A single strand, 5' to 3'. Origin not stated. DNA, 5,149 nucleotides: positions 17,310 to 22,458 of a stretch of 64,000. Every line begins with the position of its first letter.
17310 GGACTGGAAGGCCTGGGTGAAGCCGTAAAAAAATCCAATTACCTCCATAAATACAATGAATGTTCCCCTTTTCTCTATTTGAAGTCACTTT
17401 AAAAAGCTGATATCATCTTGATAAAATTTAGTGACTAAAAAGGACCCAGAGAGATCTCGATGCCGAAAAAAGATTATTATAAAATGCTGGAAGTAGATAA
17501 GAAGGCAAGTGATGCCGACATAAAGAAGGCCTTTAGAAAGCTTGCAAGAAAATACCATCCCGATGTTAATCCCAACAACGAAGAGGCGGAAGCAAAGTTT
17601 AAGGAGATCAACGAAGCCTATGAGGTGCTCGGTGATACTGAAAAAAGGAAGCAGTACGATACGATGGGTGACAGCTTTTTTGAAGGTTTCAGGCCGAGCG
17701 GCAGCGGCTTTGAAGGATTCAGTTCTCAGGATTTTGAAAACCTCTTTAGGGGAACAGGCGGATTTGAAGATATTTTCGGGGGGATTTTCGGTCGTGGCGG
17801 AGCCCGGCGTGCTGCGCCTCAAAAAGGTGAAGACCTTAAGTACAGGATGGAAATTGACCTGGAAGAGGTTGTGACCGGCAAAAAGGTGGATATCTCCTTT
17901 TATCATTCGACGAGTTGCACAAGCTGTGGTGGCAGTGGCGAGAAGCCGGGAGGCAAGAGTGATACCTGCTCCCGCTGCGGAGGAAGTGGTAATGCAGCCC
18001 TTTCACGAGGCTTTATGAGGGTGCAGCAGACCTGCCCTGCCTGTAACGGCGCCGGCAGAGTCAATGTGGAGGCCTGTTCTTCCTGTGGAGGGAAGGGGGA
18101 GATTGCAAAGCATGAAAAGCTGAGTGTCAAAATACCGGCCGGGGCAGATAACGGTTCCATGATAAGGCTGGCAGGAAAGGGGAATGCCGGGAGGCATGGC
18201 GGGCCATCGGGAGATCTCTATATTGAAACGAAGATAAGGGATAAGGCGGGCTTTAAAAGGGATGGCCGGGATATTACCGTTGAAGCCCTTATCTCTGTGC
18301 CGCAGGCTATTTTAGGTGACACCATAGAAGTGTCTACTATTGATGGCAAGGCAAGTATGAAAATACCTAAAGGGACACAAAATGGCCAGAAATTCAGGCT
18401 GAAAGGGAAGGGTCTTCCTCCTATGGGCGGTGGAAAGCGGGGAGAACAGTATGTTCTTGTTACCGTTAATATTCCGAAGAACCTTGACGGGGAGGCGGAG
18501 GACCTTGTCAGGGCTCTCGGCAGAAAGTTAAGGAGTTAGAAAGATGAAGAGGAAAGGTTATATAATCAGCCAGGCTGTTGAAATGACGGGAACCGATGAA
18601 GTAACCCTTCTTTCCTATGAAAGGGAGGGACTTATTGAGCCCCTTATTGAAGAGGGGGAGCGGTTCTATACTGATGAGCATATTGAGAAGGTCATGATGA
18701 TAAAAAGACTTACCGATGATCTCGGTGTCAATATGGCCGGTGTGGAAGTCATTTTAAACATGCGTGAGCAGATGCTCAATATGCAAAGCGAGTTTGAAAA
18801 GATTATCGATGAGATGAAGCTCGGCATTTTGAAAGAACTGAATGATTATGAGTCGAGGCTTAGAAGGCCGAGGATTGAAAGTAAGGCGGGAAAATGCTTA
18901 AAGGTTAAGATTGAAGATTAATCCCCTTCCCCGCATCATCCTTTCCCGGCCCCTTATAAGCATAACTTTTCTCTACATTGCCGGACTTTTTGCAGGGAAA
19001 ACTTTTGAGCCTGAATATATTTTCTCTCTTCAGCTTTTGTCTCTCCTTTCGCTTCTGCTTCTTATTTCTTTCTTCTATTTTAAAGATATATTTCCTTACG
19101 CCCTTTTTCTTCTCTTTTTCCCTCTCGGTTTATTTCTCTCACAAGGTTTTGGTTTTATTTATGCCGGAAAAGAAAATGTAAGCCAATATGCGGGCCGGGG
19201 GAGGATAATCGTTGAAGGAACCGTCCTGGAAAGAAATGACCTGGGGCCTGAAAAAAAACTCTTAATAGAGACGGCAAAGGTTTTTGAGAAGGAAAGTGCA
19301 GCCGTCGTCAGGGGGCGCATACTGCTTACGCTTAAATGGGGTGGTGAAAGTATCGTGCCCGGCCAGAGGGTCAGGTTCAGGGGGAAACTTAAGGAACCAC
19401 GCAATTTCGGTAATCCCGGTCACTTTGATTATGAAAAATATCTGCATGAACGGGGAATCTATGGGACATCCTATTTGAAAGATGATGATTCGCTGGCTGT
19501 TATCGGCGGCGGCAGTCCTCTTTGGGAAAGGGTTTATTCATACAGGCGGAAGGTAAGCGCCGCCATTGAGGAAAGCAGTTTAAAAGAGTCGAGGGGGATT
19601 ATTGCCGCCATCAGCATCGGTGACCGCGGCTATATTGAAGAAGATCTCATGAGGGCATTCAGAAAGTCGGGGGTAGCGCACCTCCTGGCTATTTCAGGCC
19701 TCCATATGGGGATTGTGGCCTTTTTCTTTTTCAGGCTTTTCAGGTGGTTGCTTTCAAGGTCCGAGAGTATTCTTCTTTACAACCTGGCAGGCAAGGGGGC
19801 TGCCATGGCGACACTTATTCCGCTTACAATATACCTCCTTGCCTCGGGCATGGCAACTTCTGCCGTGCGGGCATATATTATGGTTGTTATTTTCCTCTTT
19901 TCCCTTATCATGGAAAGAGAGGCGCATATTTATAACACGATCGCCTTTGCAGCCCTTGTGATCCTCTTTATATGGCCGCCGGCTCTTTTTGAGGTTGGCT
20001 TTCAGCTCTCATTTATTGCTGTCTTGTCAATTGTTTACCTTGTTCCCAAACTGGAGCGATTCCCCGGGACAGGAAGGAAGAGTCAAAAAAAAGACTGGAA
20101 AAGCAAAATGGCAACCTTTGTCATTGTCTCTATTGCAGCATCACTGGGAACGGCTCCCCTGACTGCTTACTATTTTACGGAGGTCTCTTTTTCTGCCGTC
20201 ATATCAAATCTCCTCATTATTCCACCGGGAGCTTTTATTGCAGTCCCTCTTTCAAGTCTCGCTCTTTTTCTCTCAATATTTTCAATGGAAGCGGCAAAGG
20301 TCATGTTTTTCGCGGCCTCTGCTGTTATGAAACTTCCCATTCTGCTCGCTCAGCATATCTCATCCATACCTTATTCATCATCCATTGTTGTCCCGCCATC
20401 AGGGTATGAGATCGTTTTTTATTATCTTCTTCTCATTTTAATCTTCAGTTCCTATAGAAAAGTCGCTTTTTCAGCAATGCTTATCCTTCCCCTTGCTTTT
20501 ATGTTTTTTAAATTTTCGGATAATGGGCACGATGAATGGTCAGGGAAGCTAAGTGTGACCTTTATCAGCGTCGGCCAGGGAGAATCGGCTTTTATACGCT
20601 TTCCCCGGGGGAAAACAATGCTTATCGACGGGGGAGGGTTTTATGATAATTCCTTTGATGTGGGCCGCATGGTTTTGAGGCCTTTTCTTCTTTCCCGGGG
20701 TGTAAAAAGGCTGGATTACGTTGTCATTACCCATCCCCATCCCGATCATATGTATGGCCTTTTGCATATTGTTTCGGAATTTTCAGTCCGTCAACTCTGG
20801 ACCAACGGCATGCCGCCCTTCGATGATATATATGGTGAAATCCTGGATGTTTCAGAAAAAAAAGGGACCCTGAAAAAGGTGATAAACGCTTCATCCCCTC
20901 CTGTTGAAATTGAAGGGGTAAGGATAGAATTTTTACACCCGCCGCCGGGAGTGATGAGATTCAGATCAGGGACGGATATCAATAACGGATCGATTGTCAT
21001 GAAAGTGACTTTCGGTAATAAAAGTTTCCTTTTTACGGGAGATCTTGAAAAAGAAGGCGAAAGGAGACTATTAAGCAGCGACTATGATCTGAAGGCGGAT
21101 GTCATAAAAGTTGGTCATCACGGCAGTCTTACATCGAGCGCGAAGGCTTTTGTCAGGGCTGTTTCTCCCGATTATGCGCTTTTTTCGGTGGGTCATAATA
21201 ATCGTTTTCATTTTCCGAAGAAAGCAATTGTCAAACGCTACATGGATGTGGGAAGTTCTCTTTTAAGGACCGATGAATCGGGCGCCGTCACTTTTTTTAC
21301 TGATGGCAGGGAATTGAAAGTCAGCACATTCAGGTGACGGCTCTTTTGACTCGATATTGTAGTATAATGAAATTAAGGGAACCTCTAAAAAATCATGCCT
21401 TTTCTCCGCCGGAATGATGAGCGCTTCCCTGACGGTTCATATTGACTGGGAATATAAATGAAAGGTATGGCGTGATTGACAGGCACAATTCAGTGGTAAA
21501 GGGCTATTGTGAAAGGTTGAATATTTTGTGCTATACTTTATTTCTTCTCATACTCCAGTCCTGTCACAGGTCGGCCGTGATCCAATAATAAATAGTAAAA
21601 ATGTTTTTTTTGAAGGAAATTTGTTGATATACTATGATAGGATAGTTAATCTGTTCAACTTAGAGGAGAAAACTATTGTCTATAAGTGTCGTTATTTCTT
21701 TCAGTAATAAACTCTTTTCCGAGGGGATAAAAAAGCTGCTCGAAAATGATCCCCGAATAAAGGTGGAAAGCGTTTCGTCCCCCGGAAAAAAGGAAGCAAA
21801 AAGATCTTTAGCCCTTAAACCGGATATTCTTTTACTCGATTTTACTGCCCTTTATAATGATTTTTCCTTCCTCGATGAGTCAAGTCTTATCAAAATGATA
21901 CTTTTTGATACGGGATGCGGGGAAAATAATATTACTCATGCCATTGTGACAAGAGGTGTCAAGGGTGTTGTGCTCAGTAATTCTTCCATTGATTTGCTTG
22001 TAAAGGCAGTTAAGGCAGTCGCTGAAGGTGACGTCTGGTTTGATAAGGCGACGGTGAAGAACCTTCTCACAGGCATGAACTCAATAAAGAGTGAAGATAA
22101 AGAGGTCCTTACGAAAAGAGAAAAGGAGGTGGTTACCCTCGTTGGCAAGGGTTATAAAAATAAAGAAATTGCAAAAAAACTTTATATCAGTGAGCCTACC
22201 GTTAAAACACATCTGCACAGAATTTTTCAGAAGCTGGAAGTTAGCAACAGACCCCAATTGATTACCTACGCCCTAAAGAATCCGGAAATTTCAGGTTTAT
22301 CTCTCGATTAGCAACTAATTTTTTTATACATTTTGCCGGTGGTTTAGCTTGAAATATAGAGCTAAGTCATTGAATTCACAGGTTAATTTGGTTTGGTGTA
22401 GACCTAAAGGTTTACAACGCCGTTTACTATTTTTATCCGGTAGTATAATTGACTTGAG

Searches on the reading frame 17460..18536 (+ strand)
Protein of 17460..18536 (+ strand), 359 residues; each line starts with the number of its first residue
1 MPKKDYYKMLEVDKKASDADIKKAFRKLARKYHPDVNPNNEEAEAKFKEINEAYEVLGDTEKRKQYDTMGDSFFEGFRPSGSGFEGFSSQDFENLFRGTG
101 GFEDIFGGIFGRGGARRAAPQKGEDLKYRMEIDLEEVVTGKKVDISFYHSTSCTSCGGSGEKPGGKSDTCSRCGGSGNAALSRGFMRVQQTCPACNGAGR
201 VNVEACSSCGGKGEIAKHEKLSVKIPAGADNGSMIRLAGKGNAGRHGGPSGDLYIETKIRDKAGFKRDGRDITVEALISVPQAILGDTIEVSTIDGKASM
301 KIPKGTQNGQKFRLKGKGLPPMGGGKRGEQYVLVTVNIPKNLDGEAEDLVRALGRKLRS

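Call 11: search_protein_families(library=ncbifam, proteins=[window:17460-18536:+], max_evalue=0.00001)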
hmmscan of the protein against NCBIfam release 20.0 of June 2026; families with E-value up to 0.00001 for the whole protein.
window:17460-18536:+ (359 aa): 14 families
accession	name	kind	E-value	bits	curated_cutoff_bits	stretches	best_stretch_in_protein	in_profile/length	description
NF008035.0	PRK10767.1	subfamily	6.7e-124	413.7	338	1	1-355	1-346/374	molecular chaperone DnaJ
TIGR02349.1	DnaJ_bact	equivalog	8e-123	410.3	377.2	1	5-354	1-351/354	molecular chaperone DnaJ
NF010894.0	PRK14301.1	equivalog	1.1e-110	370.1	548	1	1-352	1-346/373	chaperone protein DnaJ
NF010872.0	PRK14279.1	equivalog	5.7e-94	315.4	556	1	3-352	8-374/394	molecular chaperone DnaJ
NF010871.0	PRK14278.1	equivalog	1.2e-91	307.4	502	1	4-354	3-348/378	molecular chaperone DnaJ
NF010885.0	PRK14292.1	equivalog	8.5e-86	288.2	585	1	4-356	2-348/371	chaperone protein DnaJ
NF010874.0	PRK14281.1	equivalog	1.7e-80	271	619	1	3-354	2-370/397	chaperone protein DnaJ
NF010892.0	PRK14299.1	equivalog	5.4e-65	219.5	392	2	1-142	1-148/291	chaperone protein DnaJ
NF007618.0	PRK10266.1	equivalog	1e-54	186.1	403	2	2-148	2-142/306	curved DNA-binding protein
NF037946.1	terminal_TopJ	equivalog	1e-48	166.5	300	2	3-77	4-74/810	terminal organelle assembly protein TopJ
TIGR03835.1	termin_org_DnaJ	equivalog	3.3e-28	98.6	512.25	1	3-70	1-67/871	terminal organelle assembly protein TopJ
NF050028.1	CldAdptActJ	equivalog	1.5e-10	41.4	150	1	5-66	3-69/93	cold adaptation protein ActJcold adaptation protein ActJ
NF006948.0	PRK09430.1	equivalog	1.2e-06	28.4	162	1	5-60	201-263/267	co-chaperone DjlA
NF058604.1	RtpA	equivalog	7.8e-06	25.9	65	1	189-216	9-36/50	anti-TRAP protein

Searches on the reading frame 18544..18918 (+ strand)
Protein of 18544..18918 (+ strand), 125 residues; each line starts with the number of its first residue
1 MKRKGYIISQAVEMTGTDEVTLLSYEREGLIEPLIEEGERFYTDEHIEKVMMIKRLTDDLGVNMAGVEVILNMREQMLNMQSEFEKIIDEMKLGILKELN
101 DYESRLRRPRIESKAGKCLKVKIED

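Call 11: search_protein_families(library=ncbifam, proteins=[window:18544-18918:+], max_evalue=0.00001)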
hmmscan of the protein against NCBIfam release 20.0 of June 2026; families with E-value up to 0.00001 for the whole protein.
window:18544-18918:+ (125 aa): 2 families
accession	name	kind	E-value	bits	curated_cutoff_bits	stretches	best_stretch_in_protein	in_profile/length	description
NF047377.1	heat_HspR_dupli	exception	6.6e-21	74.8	300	1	3-110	3-111/214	heat shock protein transcriptional repressor HspR, fused homodimer type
NF047375.1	HeatShock_HspR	equivalog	1.5e-18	66.6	105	1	6-91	4-90/92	heat shock protein transcriptional repressor HspR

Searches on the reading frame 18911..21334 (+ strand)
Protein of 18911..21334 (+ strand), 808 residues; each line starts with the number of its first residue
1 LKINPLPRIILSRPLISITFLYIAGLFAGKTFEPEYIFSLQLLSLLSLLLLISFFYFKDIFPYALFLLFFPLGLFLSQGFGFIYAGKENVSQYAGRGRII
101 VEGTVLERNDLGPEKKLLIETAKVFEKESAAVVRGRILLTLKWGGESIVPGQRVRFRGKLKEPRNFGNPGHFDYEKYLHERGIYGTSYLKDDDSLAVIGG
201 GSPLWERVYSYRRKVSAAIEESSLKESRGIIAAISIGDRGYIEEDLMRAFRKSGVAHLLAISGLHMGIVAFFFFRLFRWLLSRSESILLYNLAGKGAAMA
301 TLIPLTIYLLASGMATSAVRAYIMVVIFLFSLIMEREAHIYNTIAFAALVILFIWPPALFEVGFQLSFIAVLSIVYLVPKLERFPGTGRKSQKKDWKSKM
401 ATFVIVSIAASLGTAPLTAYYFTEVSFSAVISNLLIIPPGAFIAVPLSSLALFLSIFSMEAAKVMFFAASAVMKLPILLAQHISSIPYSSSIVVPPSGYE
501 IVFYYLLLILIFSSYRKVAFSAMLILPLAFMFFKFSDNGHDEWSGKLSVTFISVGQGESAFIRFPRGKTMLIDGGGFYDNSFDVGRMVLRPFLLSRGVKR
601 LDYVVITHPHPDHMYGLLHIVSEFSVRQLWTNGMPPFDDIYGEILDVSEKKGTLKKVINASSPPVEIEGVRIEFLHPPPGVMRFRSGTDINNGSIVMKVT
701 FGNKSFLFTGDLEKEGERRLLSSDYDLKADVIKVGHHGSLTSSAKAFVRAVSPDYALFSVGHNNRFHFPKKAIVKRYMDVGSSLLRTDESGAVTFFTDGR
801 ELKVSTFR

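Call 11: search_protein_families(library=ncbifam, proteins=[window:18911-21334:+], max_evalue=0.00001)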
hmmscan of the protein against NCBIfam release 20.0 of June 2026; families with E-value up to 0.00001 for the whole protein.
window:18911-21334:+ (808 aa): 7 families
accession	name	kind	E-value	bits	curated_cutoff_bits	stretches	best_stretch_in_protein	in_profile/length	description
TIGR00361.1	ComEC_Rec2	equivalog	4.4e-91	306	190.05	1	152-791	63-663/663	DNA internalization-related competence protein ComEC/Rec2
NF008580.0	PRK11539.1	equivalog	2.9e-65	221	969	2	45-626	34-579/758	ComEC family protein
TIGR00360.1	ComEC_N-term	subfamily_domain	8.8e-25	87.9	36.5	1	255-446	1-170/171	ComEC/Rec2-related protein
NF049846.1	blaAHM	exception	7.6e-17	61.2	590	1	550-804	66-302/304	AHM family subclass B3-like metallo-beta-lactamase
NF045979.1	ComEC_MAG0480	equivalog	6.3e-15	54.9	150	1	234-504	202-442/461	MAG0480 family ComEC-like protein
NF041809.1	Avs1a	equivalog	1.4e-08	33.9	420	0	690-778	250-342/387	AVAST type 1 anti-phage system MBL fold metallo-hydrolase Avs1a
NF058524.1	6A-MBL_enzyme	equivalog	1.1e-06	28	220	0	553-617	3-73/346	anti-phage 6A-MBL system MBL-fold protein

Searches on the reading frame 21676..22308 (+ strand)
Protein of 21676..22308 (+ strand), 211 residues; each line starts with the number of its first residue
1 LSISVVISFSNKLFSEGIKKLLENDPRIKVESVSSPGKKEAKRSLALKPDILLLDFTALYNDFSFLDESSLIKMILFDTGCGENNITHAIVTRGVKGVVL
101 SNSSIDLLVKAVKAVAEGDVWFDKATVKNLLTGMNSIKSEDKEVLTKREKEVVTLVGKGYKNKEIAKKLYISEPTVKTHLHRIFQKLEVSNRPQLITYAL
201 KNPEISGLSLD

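Call 11: search_protein_families(library=ncbifam, proteins=[window:21676-22308:+], max_evalue=0.00001)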
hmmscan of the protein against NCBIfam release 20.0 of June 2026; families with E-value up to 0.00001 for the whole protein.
window:21676-22308:+ (211 aa): 21 families
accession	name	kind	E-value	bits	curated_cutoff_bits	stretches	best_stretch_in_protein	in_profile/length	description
NF052445.1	RespRegMctR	equivalog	3e-27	95.4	300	1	3-203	2-203/205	two-component system response regulator MctR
NF047785.1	respo_reg_MadR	equivalog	9.2e-27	93.8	300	1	10-201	8-205/209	MadR family response regulator transcription factor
NF011896.0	PRK15369.1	equivalog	4.1e-26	91.9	242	1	4-200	5-205/211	two component system response regulator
NF007505.1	PRK10100.1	equivalog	5.2e-24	85.1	250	1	67-202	66-202/204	biofilm master transcriptional regulator CsgD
NF007935.0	PRK10651.1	equivalog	9.2e-23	80.5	250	1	11-193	15-204/216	two-component system response regulator NarL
NF007708.0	PRK10403.1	equivalog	6.5e-21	74.8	343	1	4-192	8-201/215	nitrate/nitrite response regulator protein NarP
TIGR03020.2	EpsA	equivalog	7.8e-17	61.7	170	1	136-197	181-243/247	XrtB/PEP-CTERM-associated transcriptional regulator EpsA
NF041830.1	RR_TF_ErdR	exception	8.6e-15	55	390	1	93-195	98-201/213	response regulator transcription factor ErdR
NF007018.1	PRK09483.1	equivalog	1.3e-14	54.4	280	1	3-201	2-205/217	UvrY/SirA/GacA family response regulator transcription factor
NF003420.0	PRK04841.1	equivalog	7e-14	50.8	537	1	120-201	814-895/903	HTH-type transcriptional regulator MalT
NF052366.1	photon_PedR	equivalog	7e-13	48.5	120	1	145-203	3-61/74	photosynthetic electron transport-dependent transcriptional regulator PedR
NF007403.0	PRK09935.1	equivalog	1.7e-12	47.4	271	1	50-200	51-205/210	fimbria biosynthesis transcriptional regulator FimZ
TIGR03541.1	reg_near_HchA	equivalog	1.2e-11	44.5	215.6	1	135-205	162-232/232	PA1136 family autoinducer-binding transcriptional regulator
NF007685.0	PRK10360.1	equivalog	4e-11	43.1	258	1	90-195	90-188/196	response regulator transcription factor UhpA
NF007419.0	PRK09958.1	equivalog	3e-10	40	251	1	18-202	16-201/204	acid-sensing system DNA-binding response regulator EvgA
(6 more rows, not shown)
